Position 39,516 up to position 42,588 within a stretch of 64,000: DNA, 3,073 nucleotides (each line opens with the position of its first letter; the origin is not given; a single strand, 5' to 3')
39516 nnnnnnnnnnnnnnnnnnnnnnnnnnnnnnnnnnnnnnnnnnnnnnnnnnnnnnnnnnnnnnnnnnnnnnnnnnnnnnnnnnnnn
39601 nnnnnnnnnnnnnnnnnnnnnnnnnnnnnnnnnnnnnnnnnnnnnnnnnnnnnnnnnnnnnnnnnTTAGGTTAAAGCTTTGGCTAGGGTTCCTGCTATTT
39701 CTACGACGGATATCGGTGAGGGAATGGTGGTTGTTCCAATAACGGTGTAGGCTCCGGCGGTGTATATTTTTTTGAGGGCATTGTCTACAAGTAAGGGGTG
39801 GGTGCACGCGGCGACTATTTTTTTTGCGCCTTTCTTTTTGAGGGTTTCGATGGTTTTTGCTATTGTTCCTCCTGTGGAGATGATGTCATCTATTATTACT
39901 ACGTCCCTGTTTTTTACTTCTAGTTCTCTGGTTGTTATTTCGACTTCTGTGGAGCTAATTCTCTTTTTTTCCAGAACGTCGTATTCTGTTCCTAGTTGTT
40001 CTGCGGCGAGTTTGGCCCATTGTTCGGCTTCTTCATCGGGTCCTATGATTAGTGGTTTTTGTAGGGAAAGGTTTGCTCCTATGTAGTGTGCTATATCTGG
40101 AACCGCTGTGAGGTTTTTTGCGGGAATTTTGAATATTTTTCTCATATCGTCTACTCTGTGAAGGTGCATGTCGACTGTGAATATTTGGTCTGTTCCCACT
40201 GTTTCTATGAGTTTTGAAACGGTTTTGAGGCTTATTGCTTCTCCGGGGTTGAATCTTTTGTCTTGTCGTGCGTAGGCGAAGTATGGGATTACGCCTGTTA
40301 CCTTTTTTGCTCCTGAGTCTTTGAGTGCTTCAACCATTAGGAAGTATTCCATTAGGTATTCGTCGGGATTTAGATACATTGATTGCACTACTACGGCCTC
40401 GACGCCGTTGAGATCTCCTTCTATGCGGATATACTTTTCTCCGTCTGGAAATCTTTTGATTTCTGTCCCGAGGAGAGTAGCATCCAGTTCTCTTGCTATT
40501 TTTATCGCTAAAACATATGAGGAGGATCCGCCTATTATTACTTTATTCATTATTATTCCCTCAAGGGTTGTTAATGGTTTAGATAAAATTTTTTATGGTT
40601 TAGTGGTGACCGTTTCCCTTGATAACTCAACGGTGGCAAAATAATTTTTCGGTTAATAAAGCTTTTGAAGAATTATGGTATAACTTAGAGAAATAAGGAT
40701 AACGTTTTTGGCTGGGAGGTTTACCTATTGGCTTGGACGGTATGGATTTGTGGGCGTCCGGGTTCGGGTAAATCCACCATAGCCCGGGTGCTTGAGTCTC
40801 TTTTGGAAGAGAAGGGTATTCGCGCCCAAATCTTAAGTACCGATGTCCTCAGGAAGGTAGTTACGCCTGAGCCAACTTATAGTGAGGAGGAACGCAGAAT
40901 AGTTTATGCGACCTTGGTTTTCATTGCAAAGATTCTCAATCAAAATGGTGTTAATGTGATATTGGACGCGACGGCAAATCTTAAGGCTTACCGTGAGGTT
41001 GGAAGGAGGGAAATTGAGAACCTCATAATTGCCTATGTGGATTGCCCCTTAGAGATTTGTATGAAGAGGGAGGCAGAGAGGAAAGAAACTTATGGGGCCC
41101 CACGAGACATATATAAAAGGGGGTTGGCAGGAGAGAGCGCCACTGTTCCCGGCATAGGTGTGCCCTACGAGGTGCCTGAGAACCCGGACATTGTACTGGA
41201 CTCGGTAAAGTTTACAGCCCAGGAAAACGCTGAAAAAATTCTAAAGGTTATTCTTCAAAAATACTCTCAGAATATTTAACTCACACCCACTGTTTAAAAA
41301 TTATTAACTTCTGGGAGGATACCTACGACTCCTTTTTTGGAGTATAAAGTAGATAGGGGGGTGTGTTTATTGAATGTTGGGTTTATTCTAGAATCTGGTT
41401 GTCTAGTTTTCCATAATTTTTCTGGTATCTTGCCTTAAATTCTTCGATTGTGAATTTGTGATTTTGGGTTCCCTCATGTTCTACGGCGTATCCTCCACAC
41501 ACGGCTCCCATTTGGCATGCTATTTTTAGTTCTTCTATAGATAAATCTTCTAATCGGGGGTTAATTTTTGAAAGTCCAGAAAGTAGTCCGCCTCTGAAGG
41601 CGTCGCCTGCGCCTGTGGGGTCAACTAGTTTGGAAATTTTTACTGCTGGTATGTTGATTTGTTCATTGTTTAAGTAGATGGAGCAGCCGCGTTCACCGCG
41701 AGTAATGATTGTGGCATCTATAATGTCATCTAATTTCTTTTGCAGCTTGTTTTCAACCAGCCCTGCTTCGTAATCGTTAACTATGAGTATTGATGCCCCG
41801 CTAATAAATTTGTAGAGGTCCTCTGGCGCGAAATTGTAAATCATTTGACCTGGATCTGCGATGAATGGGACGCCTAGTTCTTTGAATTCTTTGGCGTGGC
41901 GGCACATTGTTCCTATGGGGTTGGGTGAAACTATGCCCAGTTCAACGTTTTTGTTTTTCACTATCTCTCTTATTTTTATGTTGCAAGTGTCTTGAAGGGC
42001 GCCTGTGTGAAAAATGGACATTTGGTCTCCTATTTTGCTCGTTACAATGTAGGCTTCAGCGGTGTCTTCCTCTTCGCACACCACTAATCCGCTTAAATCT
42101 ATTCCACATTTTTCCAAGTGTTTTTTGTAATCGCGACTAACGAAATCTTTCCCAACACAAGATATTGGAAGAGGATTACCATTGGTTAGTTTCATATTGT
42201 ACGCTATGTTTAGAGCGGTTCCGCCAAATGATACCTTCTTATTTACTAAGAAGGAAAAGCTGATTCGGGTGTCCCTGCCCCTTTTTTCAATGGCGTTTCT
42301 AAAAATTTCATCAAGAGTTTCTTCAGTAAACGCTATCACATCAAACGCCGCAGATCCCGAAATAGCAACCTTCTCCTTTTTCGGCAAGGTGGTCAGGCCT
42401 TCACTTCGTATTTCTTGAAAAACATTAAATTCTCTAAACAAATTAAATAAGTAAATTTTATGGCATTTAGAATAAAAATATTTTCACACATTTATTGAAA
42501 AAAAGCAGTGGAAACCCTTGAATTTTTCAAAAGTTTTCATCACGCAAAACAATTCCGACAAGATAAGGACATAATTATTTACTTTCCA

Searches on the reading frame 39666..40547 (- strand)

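Call 18: search_protein_families(library=pfam, proteins=[window:39666-40547:-], max_evalue=0.001)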
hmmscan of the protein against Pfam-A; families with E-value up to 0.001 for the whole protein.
window:39666-40547:- (293 aa): 6 families
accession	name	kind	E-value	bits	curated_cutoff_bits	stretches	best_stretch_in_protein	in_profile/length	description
PF13793.12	Pribosyltran_N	-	7.3e-37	126.2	25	1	3-118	2-117/117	N-terminal domain of ribose phosphate pyrophosphokinase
PF00156.33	Pribosyltran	-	3.7e-16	59.3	26.3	1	158-250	24-124/158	Phosphoribosyl transferase domain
PF14572.12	Pribosyl_synth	-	2.3e-11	44.4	27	1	211-282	81-152/184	Phosphoribosyl synthetase-associated domain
PF24390.1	PRTase-CE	-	0.00012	22.5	27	1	182-262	85-156/253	PRTase-CE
PF15609.12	PRTase_2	-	0.00015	21.8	28.8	1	205-249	111-155/188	Phosphoribosyl transferase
PF14681.12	UPRTase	-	0.00019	21.4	27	1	211-248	118-157/206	Uracil phosphoribosyltransferase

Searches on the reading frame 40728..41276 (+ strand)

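Call 18: search_protein_families(library=pfam, proteins=[window:40728-41276:+], max_evalue=0.001)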
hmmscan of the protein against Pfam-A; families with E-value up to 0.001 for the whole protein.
window:40728-41276:+ (183 aa): 7 families
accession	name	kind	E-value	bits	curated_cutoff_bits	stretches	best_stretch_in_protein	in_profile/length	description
PF01583.26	APS_kinase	-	5.6e-29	101.6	21.1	1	3-158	3-152/152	Adenylylsulphate kinase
PF13671.12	AAA_33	-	2.2e-15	57.7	27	1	5-129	2-129/143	AAA domain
PF08433.16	KTI12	-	2e-13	50.9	22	1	5-128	4-129/271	Chromatin associated protein KTI12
PF13238.12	AAA_18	-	3e-08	34.6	29.4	1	6-121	2-114/128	AAA domain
PF07931.18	CPT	-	2.7e-06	27.8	22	1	7-126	6-131/172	Chloramphenicol phosphotransferase-like protein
PF13207.12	AAA_17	-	0.00022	21.9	27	0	9-120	2-124/136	AAA domain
PF00910.28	RNA_helicase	-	0.00067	20.5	21.5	0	5-116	1-88/105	RNA helicase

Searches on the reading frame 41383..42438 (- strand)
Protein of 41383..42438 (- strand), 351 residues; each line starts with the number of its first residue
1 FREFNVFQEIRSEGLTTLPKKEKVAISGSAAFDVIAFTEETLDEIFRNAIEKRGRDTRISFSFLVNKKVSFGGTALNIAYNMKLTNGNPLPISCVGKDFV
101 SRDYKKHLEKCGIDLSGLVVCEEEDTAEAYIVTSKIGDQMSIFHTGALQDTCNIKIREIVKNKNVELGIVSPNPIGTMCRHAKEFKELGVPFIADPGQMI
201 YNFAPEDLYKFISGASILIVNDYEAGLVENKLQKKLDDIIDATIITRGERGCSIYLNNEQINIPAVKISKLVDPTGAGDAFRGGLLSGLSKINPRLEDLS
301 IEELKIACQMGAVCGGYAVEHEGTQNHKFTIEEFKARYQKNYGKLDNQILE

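Call 18: search_protein_families(library=pfam, proteins=[window:41383-42438:-], max_evalue=0.001)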
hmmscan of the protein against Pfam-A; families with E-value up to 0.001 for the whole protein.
window:41383-42438:- (351 aa): 1 family
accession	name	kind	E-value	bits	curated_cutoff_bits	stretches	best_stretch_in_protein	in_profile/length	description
PF00294.29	PfkB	-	4.7e-37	128.4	25.8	1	68-326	32-297/302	pfkB family carbohydrate kinase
